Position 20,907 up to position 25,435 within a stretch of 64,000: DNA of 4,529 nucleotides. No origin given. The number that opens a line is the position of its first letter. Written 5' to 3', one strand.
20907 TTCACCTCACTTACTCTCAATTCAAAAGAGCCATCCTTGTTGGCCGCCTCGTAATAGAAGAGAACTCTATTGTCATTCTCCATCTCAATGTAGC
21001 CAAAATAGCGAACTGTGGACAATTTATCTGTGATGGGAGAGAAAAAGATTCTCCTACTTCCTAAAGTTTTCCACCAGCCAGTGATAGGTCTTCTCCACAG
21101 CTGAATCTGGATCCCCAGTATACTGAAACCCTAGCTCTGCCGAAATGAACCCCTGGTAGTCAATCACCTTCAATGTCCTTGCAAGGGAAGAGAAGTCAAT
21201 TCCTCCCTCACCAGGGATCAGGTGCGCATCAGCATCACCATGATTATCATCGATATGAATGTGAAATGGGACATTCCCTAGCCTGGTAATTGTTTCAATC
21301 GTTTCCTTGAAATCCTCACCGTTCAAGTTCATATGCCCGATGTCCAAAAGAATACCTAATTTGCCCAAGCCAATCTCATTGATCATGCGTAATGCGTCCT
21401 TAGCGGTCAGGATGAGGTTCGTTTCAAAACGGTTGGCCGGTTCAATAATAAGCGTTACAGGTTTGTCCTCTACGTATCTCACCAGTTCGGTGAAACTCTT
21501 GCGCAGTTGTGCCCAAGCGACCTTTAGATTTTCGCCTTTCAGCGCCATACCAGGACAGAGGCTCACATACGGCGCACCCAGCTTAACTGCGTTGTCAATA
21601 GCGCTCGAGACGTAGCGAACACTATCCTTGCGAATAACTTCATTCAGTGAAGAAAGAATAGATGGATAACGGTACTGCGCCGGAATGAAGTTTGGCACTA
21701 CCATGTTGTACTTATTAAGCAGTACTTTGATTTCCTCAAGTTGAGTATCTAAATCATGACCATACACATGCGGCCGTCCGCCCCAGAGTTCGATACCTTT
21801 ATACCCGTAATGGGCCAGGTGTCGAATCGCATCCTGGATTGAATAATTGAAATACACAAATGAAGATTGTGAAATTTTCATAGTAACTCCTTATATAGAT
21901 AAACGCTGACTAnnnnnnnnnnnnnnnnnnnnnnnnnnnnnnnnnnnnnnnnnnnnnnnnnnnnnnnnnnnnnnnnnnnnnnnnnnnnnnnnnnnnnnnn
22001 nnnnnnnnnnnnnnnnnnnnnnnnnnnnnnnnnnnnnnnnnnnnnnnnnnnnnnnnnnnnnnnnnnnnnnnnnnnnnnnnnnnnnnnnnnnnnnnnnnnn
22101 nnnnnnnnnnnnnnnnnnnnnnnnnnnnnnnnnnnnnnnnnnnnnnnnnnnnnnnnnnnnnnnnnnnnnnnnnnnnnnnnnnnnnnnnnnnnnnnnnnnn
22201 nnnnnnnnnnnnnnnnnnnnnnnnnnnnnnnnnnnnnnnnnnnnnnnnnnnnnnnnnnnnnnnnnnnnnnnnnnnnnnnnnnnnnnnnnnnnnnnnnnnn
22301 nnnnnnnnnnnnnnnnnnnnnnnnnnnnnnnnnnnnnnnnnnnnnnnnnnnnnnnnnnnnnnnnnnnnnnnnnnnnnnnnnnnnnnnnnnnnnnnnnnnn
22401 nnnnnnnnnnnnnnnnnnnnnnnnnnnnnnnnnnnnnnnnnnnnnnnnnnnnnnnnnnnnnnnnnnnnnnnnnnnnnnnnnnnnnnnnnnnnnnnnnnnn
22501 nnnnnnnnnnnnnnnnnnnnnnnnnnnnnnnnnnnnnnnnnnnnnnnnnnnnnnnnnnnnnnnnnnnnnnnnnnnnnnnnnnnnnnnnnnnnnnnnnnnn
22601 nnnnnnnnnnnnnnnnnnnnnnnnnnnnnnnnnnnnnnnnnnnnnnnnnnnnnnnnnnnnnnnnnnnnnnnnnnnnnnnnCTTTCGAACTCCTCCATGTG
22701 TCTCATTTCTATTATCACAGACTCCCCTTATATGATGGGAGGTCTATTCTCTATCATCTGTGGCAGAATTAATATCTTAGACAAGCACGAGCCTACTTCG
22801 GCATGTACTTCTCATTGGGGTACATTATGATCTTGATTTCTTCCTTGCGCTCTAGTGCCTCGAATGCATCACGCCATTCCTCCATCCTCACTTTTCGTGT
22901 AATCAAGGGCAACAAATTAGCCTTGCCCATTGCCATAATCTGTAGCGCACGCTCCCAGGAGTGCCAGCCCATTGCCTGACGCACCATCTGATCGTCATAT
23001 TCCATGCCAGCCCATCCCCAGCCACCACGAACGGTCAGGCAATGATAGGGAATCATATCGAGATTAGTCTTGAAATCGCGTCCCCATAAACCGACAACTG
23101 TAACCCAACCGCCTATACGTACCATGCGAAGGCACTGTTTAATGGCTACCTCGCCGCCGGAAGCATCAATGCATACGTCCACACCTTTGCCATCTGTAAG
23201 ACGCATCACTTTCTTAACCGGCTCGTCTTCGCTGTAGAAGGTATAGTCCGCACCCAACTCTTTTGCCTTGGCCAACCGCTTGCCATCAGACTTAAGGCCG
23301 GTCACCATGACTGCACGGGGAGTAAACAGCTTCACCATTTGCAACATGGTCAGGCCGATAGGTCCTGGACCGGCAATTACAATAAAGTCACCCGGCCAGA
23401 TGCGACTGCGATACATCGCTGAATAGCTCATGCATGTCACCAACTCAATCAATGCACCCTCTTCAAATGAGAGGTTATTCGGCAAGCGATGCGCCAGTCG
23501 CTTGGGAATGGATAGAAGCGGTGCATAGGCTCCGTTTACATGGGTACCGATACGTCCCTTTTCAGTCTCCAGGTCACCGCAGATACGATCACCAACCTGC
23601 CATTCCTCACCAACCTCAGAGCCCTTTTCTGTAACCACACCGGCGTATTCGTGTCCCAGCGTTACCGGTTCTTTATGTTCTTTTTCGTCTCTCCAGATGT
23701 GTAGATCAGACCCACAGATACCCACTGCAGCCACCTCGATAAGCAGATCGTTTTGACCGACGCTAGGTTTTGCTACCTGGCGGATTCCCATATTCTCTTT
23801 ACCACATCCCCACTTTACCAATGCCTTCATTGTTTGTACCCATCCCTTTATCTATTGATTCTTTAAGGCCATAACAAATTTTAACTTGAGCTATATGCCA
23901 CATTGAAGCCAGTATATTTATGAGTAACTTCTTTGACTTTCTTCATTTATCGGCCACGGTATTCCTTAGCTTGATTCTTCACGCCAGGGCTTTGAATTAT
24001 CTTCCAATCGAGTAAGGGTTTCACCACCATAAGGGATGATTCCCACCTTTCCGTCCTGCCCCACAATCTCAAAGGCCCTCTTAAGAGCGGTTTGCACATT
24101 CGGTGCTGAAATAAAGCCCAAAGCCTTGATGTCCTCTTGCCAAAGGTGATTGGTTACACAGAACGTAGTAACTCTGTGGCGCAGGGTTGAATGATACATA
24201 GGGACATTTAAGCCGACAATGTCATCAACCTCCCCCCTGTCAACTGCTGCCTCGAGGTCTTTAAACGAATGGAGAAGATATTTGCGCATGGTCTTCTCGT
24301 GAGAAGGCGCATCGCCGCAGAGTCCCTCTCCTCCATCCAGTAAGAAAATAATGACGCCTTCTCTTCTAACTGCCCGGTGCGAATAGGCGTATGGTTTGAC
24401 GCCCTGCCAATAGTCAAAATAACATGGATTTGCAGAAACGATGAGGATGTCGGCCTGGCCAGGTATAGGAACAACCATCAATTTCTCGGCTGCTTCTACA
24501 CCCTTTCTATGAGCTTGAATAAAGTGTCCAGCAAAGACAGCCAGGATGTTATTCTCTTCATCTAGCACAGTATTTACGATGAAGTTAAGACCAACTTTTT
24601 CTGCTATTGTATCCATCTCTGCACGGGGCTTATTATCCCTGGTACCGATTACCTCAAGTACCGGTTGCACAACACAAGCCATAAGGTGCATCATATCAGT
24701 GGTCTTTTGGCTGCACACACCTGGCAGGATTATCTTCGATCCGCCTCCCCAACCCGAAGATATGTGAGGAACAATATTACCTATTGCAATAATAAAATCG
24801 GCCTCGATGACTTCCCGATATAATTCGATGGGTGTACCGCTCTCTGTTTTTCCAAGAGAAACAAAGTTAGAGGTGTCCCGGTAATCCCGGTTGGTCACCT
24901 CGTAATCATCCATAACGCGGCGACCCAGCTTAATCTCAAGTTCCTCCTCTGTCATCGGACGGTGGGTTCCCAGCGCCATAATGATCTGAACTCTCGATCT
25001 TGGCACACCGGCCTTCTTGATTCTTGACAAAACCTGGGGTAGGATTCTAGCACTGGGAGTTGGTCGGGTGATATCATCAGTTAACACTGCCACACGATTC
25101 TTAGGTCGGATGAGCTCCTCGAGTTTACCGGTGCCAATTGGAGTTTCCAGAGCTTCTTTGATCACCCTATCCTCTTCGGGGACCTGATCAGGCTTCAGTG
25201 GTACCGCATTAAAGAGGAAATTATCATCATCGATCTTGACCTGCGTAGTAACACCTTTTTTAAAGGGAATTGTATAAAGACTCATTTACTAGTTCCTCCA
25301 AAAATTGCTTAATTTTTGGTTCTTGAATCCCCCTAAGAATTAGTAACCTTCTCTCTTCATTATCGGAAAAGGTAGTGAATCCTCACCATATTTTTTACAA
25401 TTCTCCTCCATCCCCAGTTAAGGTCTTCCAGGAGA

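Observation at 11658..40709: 29-kb glycoside/polyol catabolic super-locus with an inositol-like toolkit but no IolC/IolD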

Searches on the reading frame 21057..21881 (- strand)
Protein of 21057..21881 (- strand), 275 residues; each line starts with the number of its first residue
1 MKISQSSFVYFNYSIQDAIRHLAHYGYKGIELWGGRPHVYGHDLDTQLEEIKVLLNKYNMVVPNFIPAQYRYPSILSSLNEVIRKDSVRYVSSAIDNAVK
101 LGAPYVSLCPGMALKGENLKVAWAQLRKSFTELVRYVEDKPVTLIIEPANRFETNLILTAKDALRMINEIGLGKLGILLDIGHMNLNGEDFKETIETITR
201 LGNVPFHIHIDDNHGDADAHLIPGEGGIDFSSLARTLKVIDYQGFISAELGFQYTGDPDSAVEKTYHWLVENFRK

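Call 3: search_protein_families(library=pfam, proteins=[window:21057-21881:-])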
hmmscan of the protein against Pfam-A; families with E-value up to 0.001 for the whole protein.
window:21057-21881:- (275 aa): 1 family
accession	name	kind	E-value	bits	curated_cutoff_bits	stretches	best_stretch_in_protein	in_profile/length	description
PF01261.30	AP_endonuc_2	-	1.9e-42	146.1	31.1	1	20-268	2-245/249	Xylose isomerase-like TIM barrel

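Call 6: search_protein_families(library=ncbifam, proteins=[window:21057-21881:-], max_evalue=0.00001)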
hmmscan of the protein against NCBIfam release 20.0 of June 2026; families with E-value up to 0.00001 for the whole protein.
window:21057-21881:- (275 aa): 10 families
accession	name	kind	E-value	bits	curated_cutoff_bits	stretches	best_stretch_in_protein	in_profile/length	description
NF007360.0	PRK09856.1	equivalog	7.5e-42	143.7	305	1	7-259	7-257/276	fructoselysine 3-epimerase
NF041099.2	keto_glucon_epim_IolO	equivalog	1.6e-32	112.9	300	1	10-269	18-264/269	5-keto-L-gluconate epimerase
NF051856.1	PsicseEpim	equivalog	5.1e-20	72.4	300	1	45-250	45-245/287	D-psicose 3-epimerase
TIGR03234.1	OH-pyruv-isom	equivalog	2.8e-19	69.5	353.45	1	7-268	8-252/254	hydroxypyruvate isomerase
NF043033.1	OxoTetrIsom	equivalog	1.9e-10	41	325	1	8-250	10-237/251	2-oxo-tetronate isomerase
NF007444.0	PRK09997.1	equivalog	3.1e-10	40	465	1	90-255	86-246/258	hydroxypyruvate isomerase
NF009688.0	PRK13209.1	subfamily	1.3e-09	37.5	317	1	46-274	57-278/286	L-ribulose-5-phosphate 3-epimerase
TIGR04379.1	myo_inos_iolE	equivalog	2.4e-07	30.6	290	0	121-249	126-265/290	myo-inosose-2 dehydratase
NF002198.0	PRK01060.1-3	equivalog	8.4e-07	28.9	244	1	75-236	64-224/253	deoxyribonuclease IV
NF009689.0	PRK13210.1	subfamily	1.3e-06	27.8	200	1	57-274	64-280/286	L-ribulose-5-phosphate 3-epimerase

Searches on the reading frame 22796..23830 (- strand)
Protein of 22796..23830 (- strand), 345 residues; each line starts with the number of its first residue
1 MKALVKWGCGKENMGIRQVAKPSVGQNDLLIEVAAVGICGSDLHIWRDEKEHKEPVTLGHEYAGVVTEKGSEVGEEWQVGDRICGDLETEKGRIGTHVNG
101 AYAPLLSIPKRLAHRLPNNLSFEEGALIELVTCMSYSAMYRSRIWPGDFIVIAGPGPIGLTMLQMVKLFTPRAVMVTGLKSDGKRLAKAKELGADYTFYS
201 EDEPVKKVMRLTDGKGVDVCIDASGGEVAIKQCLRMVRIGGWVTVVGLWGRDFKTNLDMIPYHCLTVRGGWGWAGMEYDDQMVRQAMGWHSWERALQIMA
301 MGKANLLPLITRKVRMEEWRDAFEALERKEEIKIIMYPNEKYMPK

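Call 3: search_protein_families(library=pfam, proteins=[window:22796-23830:-])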
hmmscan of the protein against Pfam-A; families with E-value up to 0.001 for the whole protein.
window:22796-23830:- (345 aa): 4 families
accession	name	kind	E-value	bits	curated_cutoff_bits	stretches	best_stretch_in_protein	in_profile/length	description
PF00107.32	ADH_zinc_N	-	1e-20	74.4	31.8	1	157-278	1-120/129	Zinc-binding dehydrogenase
PF08240.17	ADH_N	-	1.4e-16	61.1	23.5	1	25-117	1-103/104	Alcohol dehydrogenase GroES-like domain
PF16912.11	Glu_dehyd_C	-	9.5e-10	38.7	34.9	1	144-252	28-135/211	Glucose dehydrogenase C-terminus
PF13602.12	ADH_zinc_N_2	-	4.1e-08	34.6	27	1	192-329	1-126/134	Zinc-binding dehydrogenase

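Call 6: search_protein_families(library=ncbifam, proteins=[window:22796-23830:-], max_evalue=0.00001)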
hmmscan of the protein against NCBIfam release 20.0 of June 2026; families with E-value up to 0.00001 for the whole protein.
window:22796-23830:- (345 aa): 23 families
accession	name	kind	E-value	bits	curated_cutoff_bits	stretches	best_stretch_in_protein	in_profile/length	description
NF003808.0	PRK05396.1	equivalog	4.6e-46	157.2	380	1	1-337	1-339/341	L-threonine 3-dehydrogenase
NF041097.1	keto_inos_dh_IolM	equivalog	2e-39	135.4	450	1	13-336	39-387/389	scyllo-inosose 3-dehydrogenase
TIGR00692.1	tdh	equivalog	2.3e-39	135.4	458.35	1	14-336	11-338/340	L-threonine 3-dehydrogenase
TIGR02824.1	quinone_pig3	subfamily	2.9e-27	95.5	296.8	1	10-334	11-321/325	putative NAD(P)H quinone oxidoreductase, PIG3 family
NF007642.0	PRK10309.1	equivalog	3.8e-25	88.9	550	2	94-330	109-337/347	galactitol-1-phosphate 5-dehydrogenase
TIGR03989.1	Rxyl_3153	subfamily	9.4e-25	87.6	440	2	98-333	137-365/370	NDMA-dependent alcohol dehydrogenase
NF010344.0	PRK13771.1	subfamily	1.3e-24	86.8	349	2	91-330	107-324/334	putative alcohol dehydrogenase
NF007489.0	PRK10083.1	equivalog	2.1e-24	86.1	376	1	13-247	11-259/339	Zn-dependent oxidoreductase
TIGR03451.1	mycoS_dep_FDH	equivalog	1.3e-23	83.4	512.9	2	138-331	168-351/358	S-(hydroxymethyl)mycothiol dehydrogenase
TIGR03366.1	HpnZ_proposed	hypoth_equivalog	5.7e-23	81.6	328.1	2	96-269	104-277/315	putative phosphonate catabolism associated alcohol dehydrogenase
NF006940.0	PRK09422.1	equivalog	2.2e-22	79.5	344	1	14-267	12-280/338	alcohol dehydrogenase AdhP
NF041172.1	AcrlCoa_red_Thmprot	equivalog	3.8e-21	75.4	500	2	95-333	111-328/334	acryloyl-CoA reductase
NF007375.0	PRK09880.1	equivalog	1.2e-17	63.7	469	2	145-269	168-288/344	L-idonate 5-dehydrogenase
TIGR02819.1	fdhA_non_GSH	equivalog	1e-14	53.9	636.95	2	27-89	37-98/397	formaldehyde dehydrogenase, glutathione-independent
TIGR02822.1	adh_fam_2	subfamily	1.5e-14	53.8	283.5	1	19-83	20-84/329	zinc-binding alcohol dehydrogenase family protein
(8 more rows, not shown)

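Call 110: search_solved_structures(query=window:22796-23830:-, max_evalue=1e-30)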
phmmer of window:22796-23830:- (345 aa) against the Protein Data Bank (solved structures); distinct sequences matched with E-value up to 1e-30: 4.
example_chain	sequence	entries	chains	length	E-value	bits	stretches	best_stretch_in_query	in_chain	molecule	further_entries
3qe3_A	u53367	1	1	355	1.4e-31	113.1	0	112-335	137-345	Sorbitol dehydrogenase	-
3gfb_A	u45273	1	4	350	1.5e-31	112.9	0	18-339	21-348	L-threonine 3-dehydrogenase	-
1pl6_A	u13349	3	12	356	6.7e-31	110.8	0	113-336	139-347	Sorbitol dehydrogenase | human sorbitol dehydrogenase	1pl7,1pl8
4ej6_A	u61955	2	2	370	8.4e-31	110.5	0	13-339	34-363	Putative zinc-binding dehydrogenase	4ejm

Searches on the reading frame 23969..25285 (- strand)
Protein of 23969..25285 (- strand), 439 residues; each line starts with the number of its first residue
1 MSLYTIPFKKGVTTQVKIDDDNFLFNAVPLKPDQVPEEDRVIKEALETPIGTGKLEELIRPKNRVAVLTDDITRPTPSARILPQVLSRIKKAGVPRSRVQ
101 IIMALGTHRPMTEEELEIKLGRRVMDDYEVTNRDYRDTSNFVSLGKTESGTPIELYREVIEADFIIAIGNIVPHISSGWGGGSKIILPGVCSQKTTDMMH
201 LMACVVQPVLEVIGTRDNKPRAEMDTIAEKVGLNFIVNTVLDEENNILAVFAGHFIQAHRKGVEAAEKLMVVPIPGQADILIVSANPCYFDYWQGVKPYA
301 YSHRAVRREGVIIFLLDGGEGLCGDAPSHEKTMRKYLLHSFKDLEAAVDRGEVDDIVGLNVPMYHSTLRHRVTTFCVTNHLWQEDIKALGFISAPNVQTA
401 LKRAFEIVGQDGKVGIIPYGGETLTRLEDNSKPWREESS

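Call 3: search_protein_families(library=pfam, proteins=[window:23969-25285:-])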
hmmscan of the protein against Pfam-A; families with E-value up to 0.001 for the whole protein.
window:23969-25285:- (439 aa): 3 families
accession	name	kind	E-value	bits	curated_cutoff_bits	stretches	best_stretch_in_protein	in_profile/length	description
PF09861.14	Lar_N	-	4.5e-59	199.5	23.3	1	14-204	6-195/204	Lactate racemase N-terminal domain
PF21113.2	LarA_C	-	9.4e-07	29.3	25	1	277-420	5-147/152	Lactate racemase C-terminal domain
PF04015.17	DUF362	-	0.00057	20.4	24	0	122-243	60-169/200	Domain of unknown function (DUF362)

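Call 6: search_protein_families(library=ncbifam, proteins=[window:23969-25285:-], max_evalue=0.00001)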
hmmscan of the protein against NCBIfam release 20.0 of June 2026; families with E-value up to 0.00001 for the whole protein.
window:23969-25285:- (439 aa): 7 families
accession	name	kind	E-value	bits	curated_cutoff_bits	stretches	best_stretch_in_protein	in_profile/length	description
NF052593.1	NPN_racem_MAR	equivalog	5e-90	302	500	1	13-425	9-413/415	nickel-dependent malate racemase, LarAH6 family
NF033504.2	Ni_dep_LarA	equivalog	6.4e-79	265.6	460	1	6-420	4-416/422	nickel-dependent lactate racemase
NF052525.1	NPN_LarAH10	equivalog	1.5e-74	251.2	540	1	13-424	11-424/426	NPN-dependent 2-hydroxyacid racemase, LarAH10 family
NF052595.1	NPN_LarAH5_MAR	equivalog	9.1e-63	212.6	462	1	14-425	10-413/415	nickel-dependent malate racemase, LarAH5 family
NF052592.1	LarAH_14_15_16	equivalog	1.9e-28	99.1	740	1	34-203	40-213/520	NPN-dependent hydroxyacid isomerase, LarAH14/15/16 family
NF052594.1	NPN_18_hexonate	equivalog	3.7e-20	72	500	1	58-395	20-372/411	nickel-dependent putative hexonate epimerase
NF052515.1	NPN_iso_grp_22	equivalog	1.8e-06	27.1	400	1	41-284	19-255/392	nickel pincer cofactor-dependent isomerase, group 22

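Call 14: find_related_loci(query=window:23969-25285:-, collection=genome_contigs, flank=10000)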
Query window:23969-25285:- (439 aa) in genome_contigs; peptide patterns used: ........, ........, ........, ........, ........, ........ (x = any residue, [..] = any of these).
30 stretches matched a pattern; 4 encode a relative of the query (tblastn E <= 1e-3); 4 distinct loci.
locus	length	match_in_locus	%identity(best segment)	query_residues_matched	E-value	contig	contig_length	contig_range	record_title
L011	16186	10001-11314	69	1-438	0e+0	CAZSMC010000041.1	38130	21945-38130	MAG TPA_asm: uncultured Cytophagia bacterium isolate binchicken_co17_2 genome assembly, contig: NODE_3100_length_38130_c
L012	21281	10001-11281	67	1-427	0e+0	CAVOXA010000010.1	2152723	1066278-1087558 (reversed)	MAG: uncultured Chloroflexia bacterium isolate MFD09964.bin.2.208 genome assembly, contig: contig_4639, whole genome sho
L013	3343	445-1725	65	1-427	0e+0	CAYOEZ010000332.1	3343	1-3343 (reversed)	MAG TPA_asm: uncultured Ktedonobacterales bacterium isolate SRP302447_co2_76 genome assembly, contig: NODE_87155_length_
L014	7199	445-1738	72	1-431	2e-124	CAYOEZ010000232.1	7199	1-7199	MAG TPA_asm: uncultured Ktedonobacterales bacterium isolate SRP302447_co2_76 genome assembly, contig: NODE_29253_length_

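Call 23: search_protein_families(library=pfam, proteins=[L012:1750-2736:+, L012:2812-3738:+, L012:3826-4707:+, L012:4755-6047:+, L012:6089-7159:+, L012:7729-8796:+, L012:9135-9959:+, L012:14169-14981:+, L012:15000-15854:+, L012:15950-17101:+], max_evalue=0.00001)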
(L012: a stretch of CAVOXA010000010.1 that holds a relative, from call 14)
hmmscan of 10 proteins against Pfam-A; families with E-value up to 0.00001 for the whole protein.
L012:1750-2736:+ (329 aa): 2 families
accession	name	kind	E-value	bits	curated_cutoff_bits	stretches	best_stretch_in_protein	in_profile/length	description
PF00107.32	ADH_zinc_N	-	3.5e-20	72.7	31.8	1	147-284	1-128/129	Zinc-binding dehydrogenase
PF08240.17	ADH_N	-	2e-19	70.2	23.5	1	15-108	1-104/104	Alcohol dehydrogenase GroES-like domain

L012:2812-3738:+ (309 aa): 1 family
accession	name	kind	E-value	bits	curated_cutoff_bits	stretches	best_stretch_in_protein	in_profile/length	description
PF01261.30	AP_endonuc_2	-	9.4e-35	120.9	31.1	1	37-287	2-247/249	Xylose isomerase-like TIM barrel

L012:3826-4707:+ (294 aa): 1 family
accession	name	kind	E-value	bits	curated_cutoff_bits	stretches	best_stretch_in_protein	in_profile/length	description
PF01116.26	F_bP_aldolase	-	4.9e-75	253.1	25.5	1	6-293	3-277/277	Fructose-bisphosphate aldolase class-II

L012:4755-6047:+ (431 aa): 1 family
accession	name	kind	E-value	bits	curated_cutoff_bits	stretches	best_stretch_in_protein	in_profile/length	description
PF21135.2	DRL_cat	-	1.6e-65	220.6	27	1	159-321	1-164/164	Oxidoreductase DRL, catalytic domain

L012:6089-7159:+ (357 aa): 3 families
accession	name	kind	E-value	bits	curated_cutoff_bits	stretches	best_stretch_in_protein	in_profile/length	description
PF00107.32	ADH_zinc_N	-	1.1e-23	84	31.8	1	181-312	1-128/129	Zinc-binding dehydrogenase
PF08240.17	ADH_N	-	3e-23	82.5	23.5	1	29-132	3-98/104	Alcohol dehydrogenase GroES-like domain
PF16912.11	Glu_dehyd_C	-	8e-07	29.2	34.9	1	172-333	32-196/211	Glucose dehydrogenase C-terminus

L012:7729-8796:+ (356 aa): 1 family
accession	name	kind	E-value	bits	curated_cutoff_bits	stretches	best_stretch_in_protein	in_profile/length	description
PF20583.3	DUF6786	-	6e-12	45.4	27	1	23-356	18-369/376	Family of unknown function (DUF6786)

L012:9135-9959:+ (275 aa): 1 family
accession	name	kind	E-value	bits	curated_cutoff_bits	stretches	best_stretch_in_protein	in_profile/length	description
PF00857.26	Isochorismatase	-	6.3e-22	78.9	27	1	74-233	20-160/175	Isochorismatase domain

L012:14169-14981:+ (271 aa): 1 family
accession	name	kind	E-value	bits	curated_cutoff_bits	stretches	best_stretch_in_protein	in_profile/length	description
PF01177.27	Asp_Glu_race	-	2.7e-13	50.7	31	1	111-258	64-205/211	Asp/Glu/Hydantoin racemase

L012:15000-15854:+ (285 aa): 1 family
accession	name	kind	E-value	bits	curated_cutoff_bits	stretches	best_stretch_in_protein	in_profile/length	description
PF01261.30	AP_endonuc_2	-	2.1e-22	80.5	31.1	1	23-238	3-221/249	Xylose isomerase-like TIM barrel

L012:15950-17101:+ (384 aa): 4 families
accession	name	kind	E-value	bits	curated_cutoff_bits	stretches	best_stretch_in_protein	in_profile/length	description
PF13377.12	Peripla_BP_3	-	6.5e-32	111.3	26.5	1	222-383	1-166/167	Periplasmic binding protein-like domain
PF00532.27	Peripla_BP_1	-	3.5e-26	92.7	22.2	1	116-364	4-266/281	Periplasmic binding proteins and sugar binding domain of LacI family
PF13407.12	Peripla_BP_4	-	1.1e-14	55.1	35.1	1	116-362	1-255/258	Periplasmic binding protein domain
PF00356.27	LacI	-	2.5e-14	53.2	27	1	55-101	3-45/46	Bacterial regulatory proteins, lacI family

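Call 25: search_protein_families(library=pfam, proteins=[L011:17-1684:+, L011:1691-3424:+, L011:3563-4429:+, L011:5053-7008:-, L011:7246-7782:-, L011:8482-9867:+, L011:14031-15014:+, L011:15462-15791:+, L012:17313-18731:+, L012:675-1640:+], max_evalue=0.00001)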
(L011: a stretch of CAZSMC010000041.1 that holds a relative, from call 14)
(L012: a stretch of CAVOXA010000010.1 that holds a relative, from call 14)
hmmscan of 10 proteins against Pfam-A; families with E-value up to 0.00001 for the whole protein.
L011:17-1684:+ (556 aa): 0 families

L011:1691-3424:+ (578 aa): 2 families
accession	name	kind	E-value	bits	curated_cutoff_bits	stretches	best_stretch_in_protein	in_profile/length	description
PF00128.31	Alpha-amylase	-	2.1e-25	90.3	22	1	110-194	16-99/446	Alpha amylase, catalytic domain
PF11941.14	DUF3459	-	8.9e-12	45.7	22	1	488-575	1-89/90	Domain of unknown function (DUF3459)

L011:3563-4429:+ (289 aa): 1 family
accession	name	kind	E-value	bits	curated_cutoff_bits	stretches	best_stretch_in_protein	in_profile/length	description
PF01937.24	ARMT1-like_dom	-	1.7e-62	211.8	25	1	5-274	3-309/311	Damage-control phosphatase ARMT1-like domain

L011:5053-7008:- (652 aa): 6 families
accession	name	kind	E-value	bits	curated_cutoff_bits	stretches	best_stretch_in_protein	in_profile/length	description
PF02421.24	FeoB_N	-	2.6e-53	180.2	27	1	16-167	3-154/156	Ferrous iron transport protein B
PF07670.19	Gate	-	2.9e-26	92.4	29.6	2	362-455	3-103/104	Nucleoside recognition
PF01926.29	MMR_HSR1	-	4.6e-20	72.3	21.9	1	16-126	2-112/113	50S ribosome-binding GTPase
PF07664.17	FeoB_C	-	8.6e-15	54.6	26.6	1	462-513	1-54/54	Ferrous iron transport protein B C terminus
PF17910.6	FeoB_Cyto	-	4.4e-11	43.5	23.4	1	187-273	4-87/90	FeoB cytosolic helical domain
PF00009.33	GTP_EFTU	-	8.4e-08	32.5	26.5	1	45-170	54-183/188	Elongation factor Tu GTP binding domain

L011:7246-7782:- (179 aa): 3 families
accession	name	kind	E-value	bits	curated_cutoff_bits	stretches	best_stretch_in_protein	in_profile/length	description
PF02742.21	Fe_dep_repr_C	-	2.5e-18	66.3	27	1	69-132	1-64/70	Iron dependent repressor, metal binding and dimerisation domain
PF01325.25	Fe_dep_repress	-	1.5e-11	44.8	26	1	10-64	4-58/60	Iron dependent repressor, N-terminal DNA binding domain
PF12802.13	MarR_2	-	1.1e-08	35.5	27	1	15-61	7-53/61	MarR family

L011:8482-9867:+ (462 aa): 3 families
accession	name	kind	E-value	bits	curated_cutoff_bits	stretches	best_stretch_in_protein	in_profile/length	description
PF02447.22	GntP_permease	-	3.3e-96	323.1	22.5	1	6-458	2-440/440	GntP family permease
PF03600.22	CitMHS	-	1.7e-13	50.8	31.9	1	21-405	5-336/336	Citrate transporter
PF06808.19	DctM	-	7.8e-06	25.4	23.8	0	20-401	6-355/413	Tripartite ATP-independent periplasmic transporter, DctM component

L011:14031-15014:+ (328 aa): 1 family
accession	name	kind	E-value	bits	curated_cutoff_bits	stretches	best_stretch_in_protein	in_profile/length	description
PF16161.11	DUF4867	-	9e-07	29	28.7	1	185-301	75-180/201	Domain of unknown function (DUF4867)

L011:15462-15791:+ (110 aa): 2 families
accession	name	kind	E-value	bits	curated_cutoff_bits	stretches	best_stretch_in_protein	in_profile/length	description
PF07883.17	Cupin_2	-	4.5e-15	55.5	27.2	1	45-106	9-69/70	Cupin domain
PF02311.25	AraC_binding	-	2.5e-06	27.7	21.1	1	41-96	11-65/135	AraC-like ligand binding domain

L012:17313-18731:+ (473 aa): 1 family
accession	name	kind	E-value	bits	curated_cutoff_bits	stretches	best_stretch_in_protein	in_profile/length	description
PF01547.30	SBP_bac_1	-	3.5e-20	73.6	26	1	90-388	7-305/307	Bacterial extracellular solute-binding protein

L012:675-1640:+ (322 aa): 2 families
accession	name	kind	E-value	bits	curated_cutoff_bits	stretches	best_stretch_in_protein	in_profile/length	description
PF02782.22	FGGY_C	-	2.5e-33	116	27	1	74-270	1-197/198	FGGY family of carbohydrate kinases, C-terminal domain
PF00370.27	FGGY_N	-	7.8e-08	32.7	28.8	1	7-65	187-245/245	FGGY family of carbohydrate kinases, N-terminal domain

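Call 109: search_solved_structures(query=window:23969-25285:-, max_evalue=0.00001)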
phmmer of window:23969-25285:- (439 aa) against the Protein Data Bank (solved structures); distinct sequences matched with E-value up to 0.00001: 10.
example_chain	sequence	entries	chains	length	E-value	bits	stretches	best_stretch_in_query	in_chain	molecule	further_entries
6d6z_A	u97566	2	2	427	1.3e-48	169.1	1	8-332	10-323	Malate racemase Mar2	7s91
2yjg_A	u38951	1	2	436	1.5e-48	168.8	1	38-426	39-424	LACTATE RACEMASE APOPROTEIN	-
6c1w_A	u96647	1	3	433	1.1e-45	159.4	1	6-420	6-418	Lactate racemase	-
5huq_A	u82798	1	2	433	1.3e-45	159.2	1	6-420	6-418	Lactate racemization operon protein LarA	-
8ezf_B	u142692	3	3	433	1.6e-44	155.6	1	6-420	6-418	Lactate racemase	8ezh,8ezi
9eid_A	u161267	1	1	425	1.4e-38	136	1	16-420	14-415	A broad-substrate spectrum lactate racemase A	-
9eia_A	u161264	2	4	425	1.4e-38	136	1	17-420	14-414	A broad-substrate spectrum lactate racemase A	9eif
9q2u_A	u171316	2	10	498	6.2e-17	64.7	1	20-296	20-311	Lactate racemase A | LarA-like nickel-pincer nucleotide cofactor-utilizing enzyme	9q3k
9q3j_A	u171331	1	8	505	1e-15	60.7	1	16-296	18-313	DUF2088 domain-containing protein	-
4nar_A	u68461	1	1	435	5.6e-15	58.3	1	51-295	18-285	Putative uronate isomerase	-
